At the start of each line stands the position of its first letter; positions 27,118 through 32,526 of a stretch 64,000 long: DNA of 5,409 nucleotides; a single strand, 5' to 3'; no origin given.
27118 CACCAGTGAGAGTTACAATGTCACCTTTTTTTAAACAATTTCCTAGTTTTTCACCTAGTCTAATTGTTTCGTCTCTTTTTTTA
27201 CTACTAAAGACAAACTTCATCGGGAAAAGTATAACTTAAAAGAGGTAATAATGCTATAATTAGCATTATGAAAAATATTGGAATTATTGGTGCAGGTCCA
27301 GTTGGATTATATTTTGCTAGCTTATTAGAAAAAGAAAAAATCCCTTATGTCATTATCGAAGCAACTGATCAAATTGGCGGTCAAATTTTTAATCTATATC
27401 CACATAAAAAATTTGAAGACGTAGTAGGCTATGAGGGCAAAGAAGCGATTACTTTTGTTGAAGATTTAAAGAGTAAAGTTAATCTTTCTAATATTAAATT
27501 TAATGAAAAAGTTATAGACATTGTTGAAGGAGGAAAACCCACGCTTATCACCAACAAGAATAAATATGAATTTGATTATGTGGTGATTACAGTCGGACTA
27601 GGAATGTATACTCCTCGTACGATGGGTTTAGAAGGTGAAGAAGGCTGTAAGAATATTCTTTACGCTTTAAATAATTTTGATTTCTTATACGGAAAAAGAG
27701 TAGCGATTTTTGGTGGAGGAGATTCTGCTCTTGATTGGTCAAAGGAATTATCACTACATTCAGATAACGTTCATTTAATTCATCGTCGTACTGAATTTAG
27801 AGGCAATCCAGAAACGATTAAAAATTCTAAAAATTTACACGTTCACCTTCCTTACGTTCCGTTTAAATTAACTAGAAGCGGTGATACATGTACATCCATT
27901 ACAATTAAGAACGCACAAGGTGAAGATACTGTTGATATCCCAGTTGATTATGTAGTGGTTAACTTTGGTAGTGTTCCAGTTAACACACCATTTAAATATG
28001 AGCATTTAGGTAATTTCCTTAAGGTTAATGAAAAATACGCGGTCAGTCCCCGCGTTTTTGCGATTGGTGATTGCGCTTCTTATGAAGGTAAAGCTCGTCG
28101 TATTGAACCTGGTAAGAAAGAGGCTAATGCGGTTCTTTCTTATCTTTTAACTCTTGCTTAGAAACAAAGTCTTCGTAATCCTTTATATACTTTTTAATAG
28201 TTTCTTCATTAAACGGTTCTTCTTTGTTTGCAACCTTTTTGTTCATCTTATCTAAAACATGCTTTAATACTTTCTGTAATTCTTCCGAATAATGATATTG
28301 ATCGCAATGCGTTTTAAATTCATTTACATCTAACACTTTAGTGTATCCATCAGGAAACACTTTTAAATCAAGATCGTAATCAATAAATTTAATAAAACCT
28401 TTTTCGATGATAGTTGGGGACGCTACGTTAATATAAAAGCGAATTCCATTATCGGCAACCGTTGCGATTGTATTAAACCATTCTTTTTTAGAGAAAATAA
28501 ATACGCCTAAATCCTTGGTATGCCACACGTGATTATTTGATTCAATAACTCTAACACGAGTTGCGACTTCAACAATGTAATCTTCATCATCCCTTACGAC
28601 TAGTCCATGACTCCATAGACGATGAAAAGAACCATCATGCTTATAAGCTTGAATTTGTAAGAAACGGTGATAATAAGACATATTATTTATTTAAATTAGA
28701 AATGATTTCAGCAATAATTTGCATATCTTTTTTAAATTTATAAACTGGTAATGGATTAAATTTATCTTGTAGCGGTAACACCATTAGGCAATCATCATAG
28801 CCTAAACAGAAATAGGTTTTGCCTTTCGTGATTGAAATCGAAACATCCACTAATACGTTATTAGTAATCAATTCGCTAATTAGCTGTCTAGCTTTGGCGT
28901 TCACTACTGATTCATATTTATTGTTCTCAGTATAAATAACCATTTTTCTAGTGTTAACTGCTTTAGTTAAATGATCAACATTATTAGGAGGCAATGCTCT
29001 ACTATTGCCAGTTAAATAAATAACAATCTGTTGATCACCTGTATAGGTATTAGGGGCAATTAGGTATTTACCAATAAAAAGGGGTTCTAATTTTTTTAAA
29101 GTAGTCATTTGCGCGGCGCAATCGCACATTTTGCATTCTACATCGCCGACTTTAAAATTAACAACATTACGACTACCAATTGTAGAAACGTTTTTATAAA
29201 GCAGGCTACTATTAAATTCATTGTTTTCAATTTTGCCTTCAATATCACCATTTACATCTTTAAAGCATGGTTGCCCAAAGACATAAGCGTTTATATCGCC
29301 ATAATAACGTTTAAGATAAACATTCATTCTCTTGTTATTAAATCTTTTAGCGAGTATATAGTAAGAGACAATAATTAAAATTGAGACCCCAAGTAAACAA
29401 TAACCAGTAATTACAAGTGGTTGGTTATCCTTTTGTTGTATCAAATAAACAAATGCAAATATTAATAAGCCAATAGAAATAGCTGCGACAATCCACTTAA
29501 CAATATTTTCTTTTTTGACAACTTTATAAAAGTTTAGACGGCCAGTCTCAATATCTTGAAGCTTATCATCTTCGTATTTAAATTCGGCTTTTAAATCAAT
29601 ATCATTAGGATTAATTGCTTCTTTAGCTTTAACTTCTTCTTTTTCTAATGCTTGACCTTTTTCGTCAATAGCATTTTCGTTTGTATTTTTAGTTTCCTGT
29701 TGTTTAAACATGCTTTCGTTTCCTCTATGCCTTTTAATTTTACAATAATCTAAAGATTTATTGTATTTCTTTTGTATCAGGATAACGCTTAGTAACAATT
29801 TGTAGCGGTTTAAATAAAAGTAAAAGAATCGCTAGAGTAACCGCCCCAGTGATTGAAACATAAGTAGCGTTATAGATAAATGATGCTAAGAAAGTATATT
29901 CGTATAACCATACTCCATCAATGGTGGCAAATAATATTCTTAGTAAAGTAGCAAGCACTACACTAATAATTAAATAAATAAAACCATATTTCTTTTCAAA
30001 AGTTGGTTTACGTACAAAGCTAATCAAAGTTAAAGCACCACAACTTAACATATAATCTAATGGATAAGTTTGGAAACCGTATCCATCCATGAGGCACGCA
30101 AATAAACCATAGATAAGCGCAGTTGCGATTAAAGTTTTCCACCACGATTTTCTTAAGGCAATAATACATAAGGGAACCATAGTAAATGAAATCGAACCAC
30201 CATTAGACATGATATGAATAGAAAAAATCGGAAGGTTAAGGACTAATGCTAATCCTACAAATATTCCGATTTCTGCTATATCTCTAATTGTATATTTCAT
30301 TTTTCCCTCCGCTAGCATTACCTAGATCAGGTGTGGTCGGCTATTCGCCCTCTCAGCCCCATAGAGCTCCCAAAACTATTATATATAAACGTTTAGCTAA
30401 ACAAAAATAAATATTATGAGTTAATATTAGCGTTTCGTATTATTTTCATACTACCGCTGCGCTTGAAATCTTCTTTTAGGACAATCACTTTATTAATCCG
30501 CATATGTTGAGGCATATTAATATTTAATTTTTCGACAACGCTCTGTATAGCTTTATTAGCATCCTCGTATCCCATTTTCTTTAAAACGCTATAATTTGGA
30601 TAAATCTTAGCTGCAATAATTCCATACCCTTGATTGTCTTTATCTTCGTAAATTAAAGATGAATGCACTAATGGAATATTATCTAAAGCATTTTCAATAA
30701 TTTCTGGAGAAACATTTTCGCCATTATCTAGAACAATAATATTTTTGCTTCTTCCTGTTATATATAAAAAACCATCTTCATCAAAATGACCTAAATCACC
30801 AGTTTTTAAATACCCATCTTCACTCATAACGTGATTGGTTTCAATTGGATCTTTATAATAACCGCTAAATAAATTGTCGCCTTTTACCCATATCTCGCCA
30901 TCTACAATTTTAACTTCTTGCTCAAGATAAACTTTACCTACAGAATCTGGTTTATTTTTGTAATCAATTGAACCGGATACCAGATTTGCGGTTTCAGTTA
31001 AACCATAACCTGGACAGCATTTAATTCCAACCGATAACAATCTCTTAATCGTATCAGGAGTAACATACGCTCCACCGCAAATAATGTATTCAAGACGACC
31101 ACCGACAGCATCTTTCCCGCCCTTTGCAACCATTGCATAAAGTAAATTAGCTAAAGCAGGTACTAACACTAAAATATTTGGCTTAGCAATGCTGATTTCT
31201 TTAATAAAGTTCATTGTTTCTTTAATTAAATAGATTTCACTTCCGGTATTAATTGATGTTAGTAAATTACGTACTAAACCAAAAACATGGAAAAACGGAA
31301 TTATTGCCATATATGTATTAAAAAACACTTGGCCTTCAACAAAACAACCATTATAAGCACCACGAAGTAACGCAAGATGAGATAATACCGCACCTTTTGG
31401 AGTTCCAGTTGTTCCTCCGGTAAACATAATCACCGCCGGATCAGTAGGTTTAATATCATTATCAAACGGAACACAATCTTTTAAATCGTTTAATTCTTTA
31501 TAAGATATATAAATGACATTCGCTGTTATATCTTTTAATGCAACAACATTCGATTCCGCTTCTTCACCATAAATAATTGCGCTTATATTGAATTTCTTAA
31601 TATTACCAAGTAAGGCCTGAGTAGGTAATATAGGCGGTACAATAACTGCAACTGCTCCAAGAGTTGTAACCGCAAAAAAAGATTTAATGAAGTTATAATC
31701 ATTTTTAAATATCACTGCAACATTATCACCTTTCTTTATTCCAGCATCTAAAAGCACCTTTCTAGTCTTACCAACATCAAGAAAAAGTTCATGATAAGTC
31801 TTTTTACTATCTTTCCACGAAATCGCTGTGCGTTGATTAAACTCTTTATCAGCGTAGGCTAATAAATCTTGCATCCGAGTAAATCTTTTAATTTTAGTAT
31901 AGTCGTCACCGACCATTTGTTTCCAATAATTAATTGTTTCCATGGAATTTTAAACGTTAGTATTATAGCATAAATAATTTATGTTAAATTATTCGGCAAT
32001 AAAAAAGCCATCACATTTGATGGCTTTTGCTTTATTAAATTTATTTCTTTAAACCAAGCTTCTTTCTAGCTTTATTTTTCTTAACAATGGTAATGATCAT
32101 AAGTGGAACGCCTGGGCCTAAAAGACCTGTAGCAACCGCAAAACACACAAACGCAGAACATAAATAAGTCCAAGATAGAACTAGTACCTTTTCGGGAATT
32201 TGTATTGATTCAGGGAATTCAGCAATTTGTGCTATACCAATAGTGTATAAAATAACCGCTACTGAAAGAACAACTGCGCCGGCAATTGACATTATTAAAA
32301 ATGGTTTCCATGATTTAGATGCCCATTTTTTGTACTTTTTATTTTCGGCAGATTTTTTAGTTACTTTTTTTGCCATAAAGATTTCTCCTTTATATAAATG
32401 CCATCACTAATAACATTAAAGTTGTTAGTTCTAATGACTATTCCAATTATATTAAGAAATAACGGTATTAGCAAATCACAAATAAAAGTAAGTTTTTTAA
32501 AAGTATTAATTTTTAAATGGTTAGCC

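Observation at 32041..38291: Six-gene translationally coupled acyl-activation, carrier, acyltransferase and transporter operon: a split and expanded Aas/LplT-like lipid salvage module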

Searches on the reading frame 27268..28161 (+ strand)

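Call 40: search_protein_families(library=pfam, proteins=[window:27268-28161:+], max_evalue=0.001)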
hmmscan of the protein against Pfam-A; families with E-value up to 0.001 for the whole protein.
window:27268-28161:+ (297 aa): 5 families
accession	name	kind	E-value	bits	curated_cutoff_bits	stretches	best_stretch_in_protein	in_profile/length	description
PF07992.20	Pyr_redox_2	-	1.1e-21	78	26.1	1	4-273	3-278/291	Pyridine nucleotide-disulphide oxidoreductase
PF13738.12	Pyr_redox_3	-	2.6e-19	70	30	2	56-180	79-202/305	Pyridine nucleotide-disulphide oxidoreductase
PF00070.33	Pyr_redox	-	3.2e-09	37.6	22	1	144-182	1-40/82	Pyridine nucleotide-disulphide oxidoreductase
PF13450.12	NAD_binding_8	-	1.1e-07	32.4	21.9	1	6-41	1-36/68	NAD(P)-binding Rossmann-like domain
PF01593.30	Amino_oxidase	-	0.00014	21.7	19.8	0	66-112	209-257/443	Flavin containing amine oxidoreductase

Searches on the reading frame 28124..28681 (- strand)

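Call 40: search_protein_families(library=pfam, proteins=[window:28124-28681:-], max_evalue=0.001)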
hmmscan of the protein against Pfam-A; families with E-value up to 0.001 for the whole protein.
window:28124-28681:- (185 aa): 1 family
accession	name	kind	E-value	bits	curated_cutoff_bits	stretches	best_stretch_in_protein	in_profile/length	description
PF04167.18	DUF402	-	2.3e-15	56.9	23.9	1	59-122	3-68/68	Protein of unknown function (DUF402)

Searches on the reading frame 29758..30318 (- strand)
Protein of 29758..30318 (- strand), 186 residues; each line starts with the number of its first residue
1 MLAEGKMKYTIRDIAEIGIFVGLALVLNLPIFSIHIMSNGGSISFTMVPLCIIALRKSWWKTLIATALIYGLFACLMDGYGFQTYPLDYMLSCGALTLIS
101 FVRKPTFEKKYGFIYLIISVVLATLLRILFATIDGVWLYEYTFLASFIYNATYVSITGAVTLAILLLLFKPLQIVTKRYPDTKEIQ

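Call 3: search_protein_families(library=pfam, proteins=[window:29758-30318:-], max_evalue=0.01)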
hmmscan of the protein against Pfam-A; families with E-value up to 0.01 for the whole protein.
window:29758-30318:- (186 aa): 1 family
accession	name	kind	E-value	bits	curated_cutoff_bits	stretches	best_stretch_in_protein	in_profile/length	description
PF09515.15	Thia_YuaJ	-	7.3e-16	59.2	25.8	1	14-171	1-171/177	Thiamine transporter protein (Thia_YuaJ)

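Call 4: search_protein_families(library=ncbifam, proteins=[window:29758-30318:-], max_evalue=0.01)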
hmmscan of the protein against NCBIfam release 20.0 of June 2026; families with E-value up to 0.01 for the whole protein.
window:29758-30318:- (186 aa): 1 family
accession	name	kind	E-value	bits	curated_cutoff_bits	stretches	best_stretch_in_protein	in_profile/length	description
TIGR02357.1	ECF_ThiT_YuaJ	equivalog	2.6e-12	47.1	108.45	1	12-171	2-175/183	energy-coupled thiamine transporter ThiT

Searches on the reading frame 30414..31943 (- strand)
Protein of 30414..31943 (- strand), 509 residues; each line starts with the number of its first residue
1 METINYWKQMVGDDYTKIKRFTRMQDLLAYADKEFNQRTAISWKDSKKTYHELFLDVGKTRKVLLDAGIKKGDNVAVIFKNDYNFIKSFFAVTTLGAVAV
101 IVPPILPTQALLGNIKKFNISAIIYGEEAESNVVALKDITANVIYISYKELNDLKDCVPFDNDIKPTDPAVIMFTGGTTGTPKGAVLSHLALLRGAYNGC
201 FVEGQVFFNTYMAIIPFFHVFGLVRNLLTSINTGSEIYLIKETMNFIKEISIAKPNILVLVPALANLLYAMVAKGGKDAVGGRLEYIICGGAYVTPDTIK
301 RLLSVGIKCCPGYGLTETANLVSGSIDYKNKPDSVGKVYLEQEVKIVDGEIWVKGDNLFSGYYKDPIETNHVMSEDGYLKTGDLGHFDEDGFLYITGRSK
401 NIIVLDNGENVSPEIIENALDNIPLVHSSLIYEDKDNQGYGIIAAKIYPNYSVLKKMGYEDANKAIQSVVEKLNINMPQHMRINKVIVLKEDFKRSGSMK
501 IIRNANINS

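Call 3: search_protein_families(library=pfam, proteins=[window:30414-31943:-], max_evalue=0.01)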
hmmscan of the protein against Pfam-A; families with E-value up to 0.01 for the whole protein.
window:30414-31943:- (509 aa): 2 families
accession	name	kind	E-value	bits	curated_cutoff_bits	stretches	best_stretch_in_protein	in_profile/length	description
PF00501.34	AMP-binding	-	7.1e-59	199.9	29.9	1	33-363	6-384/384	AMP-binding enzyme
PF23562.2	AMP-binding_C_3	-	4.5e-09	37.2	20.8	1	401-506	2-108/124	AMP-binding enzyme C-terminal domain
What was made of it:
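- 30414..31943 (-): FadD/AasS-like acyl ligase (509 aa). It is transcribed separately here but is part of the conserved module elsewhere. PF00501 E = 7e-59 plus AMP-binding_C_3 (call 3).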

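Call 4: search_protein_families(library=ncbifam, proteins=[window:30414-31943:-], max_evalue=0.01)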
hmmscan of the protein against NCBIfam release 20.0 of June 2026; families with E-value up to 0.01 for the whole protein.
window:30414-31943:- (509 aa): 105 families (the best 25 are shown)
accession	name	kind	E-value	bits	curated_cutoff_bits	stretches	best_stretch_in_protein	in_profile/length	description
NF004837.0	PRK06187.1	subfamily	1.1e-63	215.3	476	1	22-429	8-451/531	long-chain-fatty-acid--CoA ligase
NF052269.1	Staph_lig_FadD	equivalog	3.8e-57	193.7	650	1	42-446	22-440/499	long-chain-fatty-acid--CoA ligase FadD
TIGR01923.1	menE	equivalog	9.8e-56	189.5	330.15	1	49-443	1-390/442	o-succinylbenzoate--CoA ligase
NF004114.0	PRK05605.1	equivalog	1.5e-53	182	766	2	162-446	216-515/575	long-chain-fatty-acid--CoA ligase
NF002966.0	PRK03640.1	equivalog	2.4e-52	178.1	556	1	36-504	16-474/483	o-succinylbenzoate--CoA ligase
NF005801.1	PRK07656.1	equivalog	1.6e-47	162.3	657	1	26-429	5-432/500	FadD3 family acyl-CoA ligase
NF006539.0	PRK09029.1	equivalog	9.9e-46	156.5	494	1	33-438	14-391/458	o-succinylbenzoate--CoA ligase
NF006181.0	PRK08314.1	subfamily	3.8e-45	154.2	705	2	159-501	196-545/563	long-chain-fatty-acid--CoA ligase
NF005714.0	PRK07529.1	subfamily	6.8e-45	153.5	632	1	156-427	207-502/640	acyl-CoA synthetase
NF004511.1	PRK05852.1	equivalog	1.1e-43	149.6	650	1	47-449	26-453/505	FadD7 family fatty acid--CoA ligase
NF005307.0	PRK06839.1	equivalog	5.4e-42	144.1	748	1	37-503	17-486/496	o-succinylbenzoate--CoA ligase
NF006572.0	PRK09088.1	equivalog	6.4e-42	143.9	696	1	45-438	26-426/491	acyl-CoA synthetase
NF009233.0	PRK12583.1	subfamily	4.3e-39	134.4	832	2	123-426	163-476/558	fatty acid CoA ligase family protein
NF006182.0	PRK08316.1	subfamily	9.6e-38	129.9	663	1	22-438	11-455/523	fatty acyl-CoA synthetase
NF005702.0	PRK07514.1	subfamily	1.3e-37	129.4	558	1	31-432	12-432/506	malonyl-CoA synthase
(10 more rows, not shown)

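Call 76: search_protein_families(library=padloc, proteins=[window:30414-31943:-], max_evalue=0.001)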
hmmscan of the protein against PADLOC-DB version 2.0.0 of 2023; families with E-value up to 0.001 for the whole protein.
window:30414-31943:- (509 aa): 0 families

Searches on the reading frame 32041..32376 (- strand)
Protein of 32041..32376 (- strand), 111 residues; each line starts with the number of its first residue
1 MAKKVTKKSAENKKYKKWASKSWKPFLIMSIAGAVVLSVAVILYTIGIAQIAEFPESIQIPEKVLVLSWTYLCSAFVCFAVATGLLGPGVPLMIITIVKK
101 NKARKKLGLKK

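Call 3: search_protein_families(library=pfam, proteins=[window:32041-32376:-], max_evalue=0.01)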
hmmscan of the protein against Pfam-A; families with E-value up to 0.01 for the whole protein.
window:32041-32376:- (111 aa): 0 families

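Call 4: search_protein_families(library=ncbifam, proteins=[window:32041-32376:-], max_evalue=0.01)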
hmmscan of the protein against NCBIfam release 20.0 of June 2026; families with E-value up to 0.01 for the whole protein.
window:32041-32376:- (111 aa): 0 families
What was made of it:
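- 32041..32376 (-): 111-aa two-TM protein. It is a detachable C-terminal module of the transporter. No Pfam or NCBIfam hit (calls 3, 4).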

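Call 76: search_protein_families(library=padloc, proteins=[window:32041-32376:-], max_evalue=0.001)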
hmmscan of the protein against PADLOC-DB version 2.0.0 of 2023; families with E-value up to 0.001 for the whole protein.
window:32041-32376:- (111 aa): 0 families
